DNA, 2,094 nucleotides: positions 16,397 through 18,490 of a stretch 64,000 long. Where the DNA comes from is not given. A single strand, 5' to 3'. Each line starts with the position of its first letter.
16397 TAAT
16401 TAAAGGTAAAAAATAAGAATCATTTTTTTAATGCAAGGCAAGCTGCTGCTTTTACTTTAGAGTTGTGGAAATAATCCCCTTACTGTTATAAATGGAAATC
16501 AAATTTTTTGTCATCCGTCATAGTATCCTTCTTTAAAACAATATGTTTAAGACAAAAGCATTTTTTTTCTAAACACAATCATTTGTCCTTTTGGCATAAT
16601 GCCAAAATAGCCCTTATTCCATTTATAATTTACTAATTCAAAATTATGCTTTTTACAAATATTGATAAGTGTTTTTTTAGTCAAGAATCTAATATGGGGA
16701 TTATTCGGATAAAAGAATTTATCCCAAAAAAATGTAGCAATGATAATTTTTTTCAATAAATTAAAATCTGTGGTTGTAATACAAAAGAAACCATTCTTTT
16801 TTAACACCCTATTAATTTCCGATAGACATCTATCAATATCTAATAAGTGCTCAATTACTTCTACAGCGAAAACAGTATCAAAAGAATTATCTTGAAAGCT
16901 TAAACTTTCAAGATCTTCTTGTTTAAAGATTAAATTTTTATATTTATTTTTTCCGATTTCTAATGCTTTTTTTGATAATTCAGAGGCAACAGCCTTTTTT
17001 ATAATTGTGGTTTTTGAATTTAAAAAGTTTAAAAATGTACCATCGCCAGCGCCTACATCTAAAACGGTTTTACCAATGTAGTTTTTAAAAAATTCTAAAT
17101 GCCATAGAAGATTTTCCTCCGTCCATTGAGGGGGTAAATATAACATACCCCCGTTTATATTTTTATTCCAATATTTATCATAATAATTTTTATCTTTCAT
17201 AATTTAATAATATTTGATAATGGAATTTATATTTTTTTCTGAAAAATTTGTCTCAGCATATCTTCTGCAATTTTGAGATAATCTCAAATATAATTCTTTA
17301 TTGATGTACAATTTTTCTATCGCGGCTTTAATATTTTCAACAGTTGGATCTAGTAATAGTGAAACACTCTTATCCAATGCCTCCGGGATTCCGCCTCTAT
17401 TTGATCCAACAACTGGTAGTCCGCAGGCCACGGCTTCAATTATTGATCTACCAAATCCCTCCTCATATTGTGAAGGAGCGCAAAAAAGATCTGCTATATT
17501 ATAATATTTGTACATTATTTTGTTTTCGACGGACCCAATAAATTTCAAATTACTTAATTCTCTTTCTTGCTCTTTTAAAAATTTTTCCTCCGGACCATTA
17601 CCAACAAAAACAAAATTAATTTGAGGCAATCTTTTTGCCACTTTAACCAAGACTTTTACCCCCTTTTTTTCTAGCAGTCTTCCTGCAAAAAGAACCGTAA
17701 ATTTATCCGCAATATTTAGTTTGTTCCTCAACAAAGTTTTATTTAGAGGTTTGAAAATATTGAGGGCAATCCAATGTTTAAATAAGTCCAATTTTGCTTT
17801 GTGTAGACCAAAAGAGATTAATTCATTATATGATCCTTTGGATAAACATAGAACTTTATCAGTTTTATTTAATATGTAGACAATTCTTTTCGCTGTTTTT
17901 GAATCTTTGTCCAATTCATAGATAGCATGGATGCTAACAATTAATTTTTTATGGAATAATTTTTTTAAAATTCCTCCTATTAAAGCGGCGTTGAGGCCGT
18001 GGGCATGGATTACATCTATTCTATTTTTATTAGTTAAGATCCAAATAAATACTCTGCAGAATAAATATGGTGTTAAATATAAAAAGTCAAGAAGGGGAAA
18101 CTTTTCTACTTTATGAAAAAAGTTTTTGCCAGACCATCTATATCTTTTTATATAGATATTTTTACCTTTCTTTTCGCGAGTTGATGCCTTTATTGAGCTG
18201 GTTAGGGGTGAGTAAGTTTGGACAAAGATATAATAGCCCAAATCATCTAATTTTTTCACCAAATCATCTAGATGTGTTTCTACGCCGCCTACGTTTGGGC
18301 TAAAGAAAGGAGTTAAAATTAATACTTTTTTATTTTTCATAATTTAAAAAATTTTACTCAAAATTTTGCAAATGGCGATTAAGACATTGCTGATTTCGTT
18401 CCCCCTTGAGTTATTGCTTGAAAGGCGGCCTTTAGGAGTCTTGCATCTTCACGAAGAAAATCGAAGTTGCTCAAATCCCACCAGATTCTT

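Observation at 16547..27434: Glycan-locus sub-island with two cobalamin-type radical-SAM enzymes flanking an MTAP+APRT salvage pair, plus two SAM methyltransferases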

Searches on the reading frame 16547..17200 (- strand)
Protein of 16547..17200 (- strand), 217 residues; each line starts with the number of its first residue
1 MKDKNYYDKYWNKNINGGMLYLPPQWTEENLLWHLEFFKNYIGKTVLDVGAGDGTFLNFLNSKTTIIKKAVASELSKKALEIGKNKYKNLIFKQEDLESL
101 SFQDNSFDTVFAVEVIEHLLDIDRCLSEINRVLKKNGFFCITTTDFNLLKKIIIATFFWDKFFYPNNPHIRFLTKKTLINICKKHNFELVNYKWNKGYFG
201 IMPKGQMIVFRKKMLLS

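Call 3: search_protein_families(library=pfam, proteins=[window:16547-17200:-], max_evalue=0.01)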
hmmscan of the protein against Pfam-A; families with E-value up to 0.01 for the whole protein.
window:16547-17200:- (217 aa): 11 families
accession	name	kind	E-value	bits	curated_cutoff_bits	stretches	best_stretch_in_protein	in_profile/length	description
PF08241.18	Methyltransf_11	-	3.2e-21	76.2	21.2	1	47-141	1-95/95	Methyltransferase domain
PF13489.12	Methyltransf_23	-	1.9e-19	70.4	27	1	40-190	20-162/164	Methyltransferase domain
PF13847.12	Methyltransf_31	-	1.4e-18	67.4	27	1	43-145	4-113/145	Methyltransferase domain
PF13649.12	Methyltransf_25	-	4.6e-17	62.9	27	1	46-137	1-97/97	Methyltransferase domain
PF08242.18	Methyltransf_12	-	3e-13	50.8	30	1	47-139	1-98/98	Methyltransferase domain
PF01209.24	Ubie_methyltran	-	2.1e-08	34.2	20.1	1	42-165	47-175/233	ubiE/COQ5 methyltransferase family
PF07021.18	MetW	-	4.1e-08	33.5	21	1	43-189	14-162/193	Methionine biosynthesis protein MetW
PF05219.18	DREV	-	0.00014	21.5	26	1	41-138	93-183/265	DREV methyltransferase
PF02353.26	CMAS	-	0.00032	20.6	27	1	43-166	63-192/273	Mycolic acid cyclopropane synthetase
PF01728.25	FtsJ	-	0.00051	20.5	24.1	1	34-108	12-86/181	FtsJ-like methyltransferase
PF03141.22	Methyltransf_29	-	0.0016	17.5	23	1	44-147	119-223/506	Putative S-adenosyl-L-methionine-dependent methyltransferase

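Call 5: search_protein_families(library=ncbifam, proteins=[window:16547-17200:-], max_evalue=0.001)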
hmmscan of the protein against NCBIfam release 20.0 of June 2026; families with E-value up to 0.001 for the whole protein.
window:16547-17200:- (217 aa): 33 families (the best 25 are shown)
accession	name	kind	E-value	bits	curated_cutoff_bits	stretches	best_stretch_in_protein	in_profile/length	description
TIGR02072.1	BioC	equivalog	4e-17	62.8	184.95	1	29-193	21-177/244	malonyl-ACP O-methyltransferase BioC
NF045667.1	MTase_DVU1556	equivalog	1.9e-16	60.2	155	1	37-142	17-120/213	DVU_1556 family methyltransferase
TIGR01934.1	MenG_MenH_UbiE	subfamily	9.2e-15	54.5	158.35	1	42-142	39-142/223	ubiquinone/menaquinone biosynthesis methyltransferase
NF001244.0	PRK00216.1-5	equivalog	1.1e-14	54.3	216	1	26-142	36-154/236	bifunctional demethylmenaquinone methyltransferase/2-methoxy-6-polyprenyl-1,4-benzoquinol methylase UbiE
TIGR01983.1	UbiG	equivalog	4.3e-12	45.8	102.95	1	39-190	46-203/228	bifunctional 2-polyprenyl-6-hydroxyphenol methylase/3-demethylubiquinol 3-O-methyltransferase UbiG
NF045825.1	FAmtase_mtf2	equivalog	6.7e-12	45.2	400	1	42-142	58-159/248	fatty-acid O-methyltransferase Mtf2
NF052510.1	methyltran_MpqE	exception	3e-11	43.2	335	1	40-140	44-151/234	methyl-plastoquinone biosynthesis methyltransferase MpqE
NF045823.1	PthPhpthDimycoMt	equivalog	3e-11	43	300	1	42-142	66-167/256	phthiotriol/phenolphthiotriol dimycocerosates methyltransferase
NF047649.1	MTase_UXPK_star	exception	2.3e-10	40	460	1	41-141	76-181/283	methyltransferase/UXPK-star double selenoprotein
NF001241.0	PRK00216.1-2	equivalog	3.8e-10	39.8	327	1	39-142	48-148/231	demethylmenaquinone methyltransferase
NF045882.1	PLipidMtase_Leg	equivalog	8.7e-10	38.7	390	1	45-192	45-190/207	phospholipid N-methyltransferase PmtA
NF041536.1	ArsM_DUF2284_UU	exception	2.1e-09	36.3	575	1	43-142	77-181/459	arsenite methyltransferase/DUF2284 domain selenoprotein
NF040539.1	AST_met_ArsM_2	exception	8e-09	35.7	240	1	39-146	53-166/262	putative arsinothricin biosynthesis methyltransferase ArsM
NF001242.0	PRK00216.1-3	equivalog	1.3e-08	34.5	351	1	44-141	72-175/258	bifunctional demethylmenaquinone methyltransferase/2-methoxy-6-polyprenyl-1,4-benzoquinol methylase UbiE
NF004452.0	PRK05785.1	equivalog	2e-08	34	207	1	25-153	36-158/228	hypothetical protein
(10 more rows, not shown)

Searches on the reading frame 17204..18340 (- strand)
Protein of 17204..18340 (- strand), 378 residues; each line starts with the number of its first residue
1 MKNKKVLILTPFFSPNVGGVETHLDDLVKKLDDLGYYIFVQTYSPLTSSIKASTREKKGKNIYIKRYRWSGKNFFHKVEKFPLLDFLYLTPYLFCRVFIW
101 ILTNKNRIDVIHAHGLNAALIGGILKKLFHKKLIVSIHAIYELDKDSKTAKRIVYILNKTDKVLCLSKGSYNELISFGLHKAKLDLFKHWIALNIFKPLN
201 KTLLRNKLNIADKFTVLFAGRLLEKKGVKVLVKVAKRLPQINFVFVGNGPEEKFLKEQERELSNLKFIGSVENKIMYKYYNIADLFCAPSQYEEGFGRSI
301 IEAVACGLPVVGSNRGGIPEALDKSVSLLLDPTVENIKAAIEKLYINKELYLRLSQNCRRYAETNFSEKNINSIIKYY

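Call 3: search_protein_families(library=pfam, proteins=[window:17204-18340:-], max_evalue=0.01)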
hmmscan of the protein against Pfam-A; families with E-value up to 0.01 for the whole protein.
window:17204-18340:- (378 aa): 10 families
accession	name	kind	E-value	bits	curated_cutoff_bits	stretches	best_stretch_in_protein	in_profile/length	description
PF00534.26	Glycos_transf_1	-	1.4e-37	129.3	26.4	1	202-359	3-170/172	Glycosyl transferases group 1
PF13692.12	Glyco_trans_1_4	-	2e-28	99.9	27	1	214-345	2-140/142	Glycosyl transferases group 1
PF13439.12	Glyco_transf_4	-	2.8e-19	70.2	28.5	1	17-186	1-161/170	Glycosyltransferase Family 4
PF20706.3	GT4-conflict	-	8.9e-07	28.7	26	1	211-327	195-325/385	Family 4 Glycosyltransferase in conflict systems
PF13579.12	Glyco_trans_4_4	-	1.6e-06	29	29.7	1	18-186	1-154/158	Glycosyl transferase 4-like domain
PF13524.12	Glyco_trans_1_2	-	3.3e-06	27.6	25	1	231-360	5-127/144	Glycosyl transferase-like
PF13477.12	Glyco_trans_4_2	-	0.0002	22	23.4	1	102-165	69-137/139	Glycosyl transferase 4-like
PF02350.25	Epimerase_2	-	0.00024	20.5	30.6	1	228-372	204-344/347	UDP-N-acetylglucosamine 2-epimerase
PF08323.17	Glyco_transf_5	-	0.00033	20.9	22.7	1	63-140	80-168/239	Starch synthase catalytic domain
PF11997.14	DUF3492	-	0.0071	16.6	23.3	0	50-147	113-213/268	Domain of unknown function (DUF3492)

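Call 64: search_protein_families(library=ncbifam, proteins=[window:17204-18340:-], max_evalue=0.00001)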
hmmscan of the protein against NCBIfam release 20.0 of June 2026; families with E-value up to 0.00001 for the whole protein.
window:17204-18340:- (378 aa): 28 families (the best 25 are shown)
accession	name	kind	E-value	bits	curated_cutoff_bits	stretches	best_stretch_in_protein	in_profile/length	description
NF047684.1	TeichurnBiosyTuaC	equivalog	1.5e-28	99.8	550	1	107-375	108-383/391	teichuronic acid biosynthesis protein TuaC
TIGR04157.1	glyco_rSAM_CFB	subfamily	1.2e-25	90.4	400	1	60-359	72-386/406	TIGR04157 family glycosyltransferase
TIGR03999.1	thiol_BshA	equivalog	2.6e-24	85.8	273.7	1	71-371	48-362/375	N-acetyl-alpha-D-glucosaminyl L-malate synthase BshA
TIGR02149.1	glgA_Coryne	subfamily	1.5e-22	80.3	302.4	1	98-371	74-379/391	glycogen synthase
NF012028.0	PRK15484.1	subfamily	1.7e-20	73.5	618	1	119-371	110-367/380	lipopolysaccharide N-acetylglucosaminyltransferase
NF007640.0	PRK10307.1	subfamily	4.9e-20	71.8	276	1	155-371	167-396/411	WcaI family glycosyltransferase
NF053787.1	GlcN_PG_synth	equivalog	6.7e-19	68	480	1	132-372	116-350/361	N-acetylglucosaminyl phosphatidylglycerol synthase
NF038298.1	EPS_HpsO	equivalog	1.3e-17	63.7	575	1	155-371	142-376/388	hormogonium polysaccharide biosynthesis glycosyltransferase HpsO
TIGR03449.1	mycothiol_MshA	equivalog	2.3e-17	63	462.5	1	100-371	95-393/406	D-inositol-3-phosphate glycosyltransferase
NF041876.1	EPS_EpsE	equivalog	2.1e-15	56.9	400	1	219-370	220-384/389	exopolysaccharide biosynthesis GT4 family glycosyltransferase EpsE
NF053513.1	Gtran_IagA_BgsA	equivalog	2.6e-15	56.3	460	1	152-364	98-314/333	LTA glycolipid anchor biosynthesis glycosyltransferase, IagA/BgsA family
NF041010.1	glycosy_Agl16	equivalog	1.7e-14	53.5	575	1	129-363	103-333/352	glycosylation protein Agl16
TIGR02095.1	glgA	subfamily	1.8e-14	53.3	328.45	1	198-321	276-406/477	glycogen/starch synthase, ADP-glucose type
TIGR04063.1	stp3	hypoth_equivalog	2.1e-14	53.2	442.05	1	155-365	153-378/397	TIGR04063 family PEP-CTERM/XrtA system glycosyltransferase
NF038295.1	EPS_HpsP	equivalog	5e-14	52.1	550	1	201-375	194-381/388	hormogonium polysaccharide biosynthesis glycosyltransferase HpsP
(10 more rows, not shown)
